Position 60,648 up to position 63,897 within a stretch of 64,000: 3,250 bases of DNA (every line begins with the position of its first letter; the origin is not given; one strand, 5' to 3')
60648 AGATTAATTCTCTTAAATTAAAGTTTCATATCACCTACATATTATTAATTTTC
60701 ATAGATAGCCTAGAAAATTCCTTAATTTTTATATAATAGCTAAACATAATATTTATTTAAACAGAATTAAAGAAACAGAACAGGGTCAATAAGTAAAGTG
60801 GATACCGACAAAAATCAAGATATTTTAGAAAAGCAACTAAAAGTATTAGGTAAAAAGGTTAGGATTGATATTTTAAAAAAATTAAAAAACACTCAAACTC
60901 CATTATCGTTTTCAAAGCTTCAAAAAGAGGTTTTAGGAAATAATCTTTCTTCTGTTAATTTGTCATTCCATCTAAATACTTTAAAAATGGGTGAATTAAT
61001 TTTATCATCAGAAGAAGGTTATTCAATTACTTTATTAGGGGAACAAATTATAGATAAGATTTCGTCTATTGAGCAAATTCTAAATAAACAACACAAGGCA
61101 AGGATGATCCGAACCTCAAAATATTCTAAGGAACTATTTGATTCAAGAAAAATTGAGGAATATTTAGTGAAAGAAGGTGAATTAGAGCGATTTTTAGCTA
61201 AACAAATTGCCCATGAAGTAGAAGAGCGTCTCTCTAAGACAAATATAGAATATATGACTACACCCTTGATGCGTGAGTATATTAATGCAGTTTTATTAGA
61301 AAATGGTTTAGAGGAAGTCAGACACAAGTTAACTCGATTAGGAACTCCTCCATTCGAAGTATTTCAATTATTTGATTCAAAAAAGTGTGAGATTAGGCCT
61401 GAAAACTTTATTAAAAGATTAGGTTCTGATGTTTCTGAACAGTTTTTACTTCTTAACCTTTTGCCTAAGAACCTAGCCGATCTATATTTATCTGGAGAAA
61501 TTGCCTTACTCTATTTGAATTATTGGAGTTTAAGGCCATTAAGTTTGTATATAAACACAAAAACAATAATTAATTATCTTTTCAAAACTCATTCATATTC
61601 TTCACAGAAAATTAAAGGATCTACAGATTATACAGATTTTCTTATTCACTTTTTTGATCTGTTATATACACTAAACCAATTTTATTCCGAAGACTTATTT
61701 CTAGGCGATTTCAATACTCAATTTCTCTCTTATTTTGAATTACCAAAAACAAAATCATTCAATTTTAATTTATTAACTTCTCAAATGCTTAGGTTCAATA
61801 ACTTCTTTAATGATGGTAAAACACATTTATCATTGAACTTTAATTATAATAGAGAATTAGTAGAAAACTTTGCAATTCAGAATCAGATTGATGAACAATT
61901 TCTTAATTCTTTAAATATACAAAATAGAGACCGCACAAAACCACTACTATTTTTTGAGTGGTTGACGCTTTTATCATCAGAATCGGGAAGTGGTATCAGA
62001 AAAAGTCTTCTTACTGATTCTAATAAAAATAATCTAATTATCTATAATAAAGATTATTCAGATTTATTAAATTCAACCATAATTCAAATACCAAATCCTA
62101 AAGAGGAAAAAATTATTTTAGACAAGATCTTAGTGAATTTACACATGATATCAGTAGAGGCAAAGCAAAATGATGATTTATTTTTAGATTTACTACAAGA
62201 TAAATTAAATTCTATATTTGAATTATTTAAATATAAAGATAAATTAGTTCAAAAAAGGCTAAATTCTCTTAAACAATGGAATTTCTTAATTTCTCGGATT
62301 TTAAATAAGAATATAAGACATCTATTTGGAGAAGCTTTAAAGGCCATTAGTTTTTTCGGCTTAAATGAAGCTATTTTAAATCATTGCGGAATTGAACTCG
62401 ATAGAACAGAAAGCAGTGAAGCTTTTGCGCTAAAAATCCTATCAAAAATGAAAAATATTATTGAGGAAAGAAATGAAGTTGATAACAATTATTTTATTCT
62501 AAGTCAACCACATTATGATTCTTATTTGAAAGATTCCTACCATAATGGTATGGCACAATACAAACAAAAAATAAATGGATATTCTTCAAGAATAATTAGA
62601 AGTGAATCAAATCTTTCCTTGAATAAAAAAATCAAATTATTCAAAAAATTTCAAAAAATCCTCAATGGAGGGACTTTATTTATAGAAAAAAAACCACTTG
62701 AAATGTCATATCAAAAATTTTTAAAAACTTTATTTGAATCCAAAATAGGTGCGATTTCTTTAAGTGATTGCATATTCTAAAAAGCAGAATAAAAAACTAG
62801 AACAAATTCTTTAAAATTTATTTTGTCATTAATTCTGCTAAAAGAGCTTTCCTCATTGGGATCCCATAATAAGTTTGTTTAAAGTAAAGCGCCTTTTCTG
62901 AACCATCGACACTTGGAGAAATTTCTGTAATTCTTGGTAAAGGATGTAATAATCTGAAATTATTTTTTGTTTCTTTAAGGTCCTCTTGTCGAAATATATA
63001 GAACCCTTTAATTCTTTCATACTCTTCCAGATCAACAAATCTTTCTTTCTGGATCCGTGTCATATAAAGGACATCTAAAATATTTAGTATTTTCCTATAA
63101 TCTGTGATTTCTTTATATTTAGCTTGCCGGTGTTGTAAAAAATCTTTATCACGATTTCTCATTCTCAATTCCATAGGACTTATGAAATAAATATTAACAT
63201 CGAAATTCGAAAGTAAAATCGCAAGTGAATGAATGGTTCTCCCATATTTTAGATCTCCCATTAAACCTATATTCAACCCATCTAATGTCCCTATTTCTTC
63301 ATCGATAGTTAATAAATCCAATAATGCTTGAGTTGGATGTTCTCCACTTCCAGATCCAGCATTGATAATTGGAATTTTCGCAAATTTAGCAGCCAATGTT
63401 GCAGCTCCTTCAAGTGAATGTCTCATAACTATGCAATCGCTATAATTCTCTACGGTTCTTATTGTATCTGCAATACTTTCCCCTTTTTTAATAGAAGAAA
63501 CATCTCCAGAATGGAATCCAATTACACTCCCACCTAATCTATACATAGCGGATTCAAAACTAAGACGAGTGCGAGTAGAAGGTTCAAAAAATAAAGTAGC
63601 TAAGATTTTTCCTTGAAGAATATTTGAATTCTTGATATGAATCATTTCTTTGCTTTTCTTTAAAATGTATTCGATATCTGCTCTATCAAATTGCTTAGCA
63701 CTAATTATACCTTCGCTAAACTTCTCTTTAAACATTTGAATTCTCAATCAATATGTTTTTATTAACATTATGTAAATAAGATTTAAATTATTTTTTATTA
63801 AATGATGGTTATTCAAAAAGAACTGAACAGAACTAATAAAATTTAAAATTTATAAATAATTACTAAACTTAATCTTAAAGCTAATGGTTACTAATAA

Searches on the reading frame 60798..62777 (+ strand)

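Call 40: search_protein_families(library=pfam, max_evalue=0.00001, proteins=[window:60798-62777:+])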
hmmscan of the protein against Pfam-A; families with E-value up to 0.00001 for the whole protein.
window:60798-62777:+ (660 aa): 2 families
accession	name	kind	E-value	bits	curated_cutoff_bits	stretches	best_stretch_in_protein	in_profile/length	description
PF13597.11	NRDD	-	1.1e-15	57.8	26.2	1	446-628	284-473/562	Anaerobic ribonucleoside-triphosphate reductase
PF24038.1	DUF7347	-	4.5e-11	43.3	27.6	1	13-88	4-77/77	Domain of unknown function (DUF7347)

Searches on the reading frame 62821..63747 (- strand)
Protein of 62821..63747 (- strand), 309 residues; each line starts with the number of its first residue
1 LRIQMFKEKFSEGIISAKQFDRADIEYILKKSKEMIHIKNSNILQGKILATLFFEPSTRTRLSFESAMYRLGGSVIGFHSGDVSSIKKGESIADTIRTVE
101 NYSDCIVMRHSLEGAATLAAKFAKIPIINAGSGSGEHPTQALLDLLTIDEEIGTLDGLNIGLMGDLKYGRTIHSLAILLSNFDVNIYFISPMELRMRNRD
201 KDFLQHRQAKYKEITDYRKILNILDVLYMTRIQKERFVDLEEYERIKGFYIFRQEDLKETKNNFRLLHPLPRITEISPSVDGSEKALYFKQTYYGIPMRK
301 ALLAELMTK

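Call 40: search_protein_families(library=pfam, max_evalue=0.00001, proteins=[window:62821-63747:-])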
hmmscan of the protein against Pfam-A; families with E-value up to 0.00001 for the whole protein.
window:62821-63747:- (309 aa): 2 families
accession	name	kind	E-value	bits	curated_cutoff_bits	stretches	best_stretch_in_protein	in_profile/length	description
PF02729.26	OTCace_N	-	2.9e-47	160.9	29.9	1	14-150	3-148/148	Aspartate/ornithine carbamoyltransferase, carbamoyl-P binding domain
PF00185.30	OTCace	-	4.7e-24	85.7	29.4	1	156-304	1-155/157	Aspartate/ornithine carbamoyltransferase, Asp/Orn binding domain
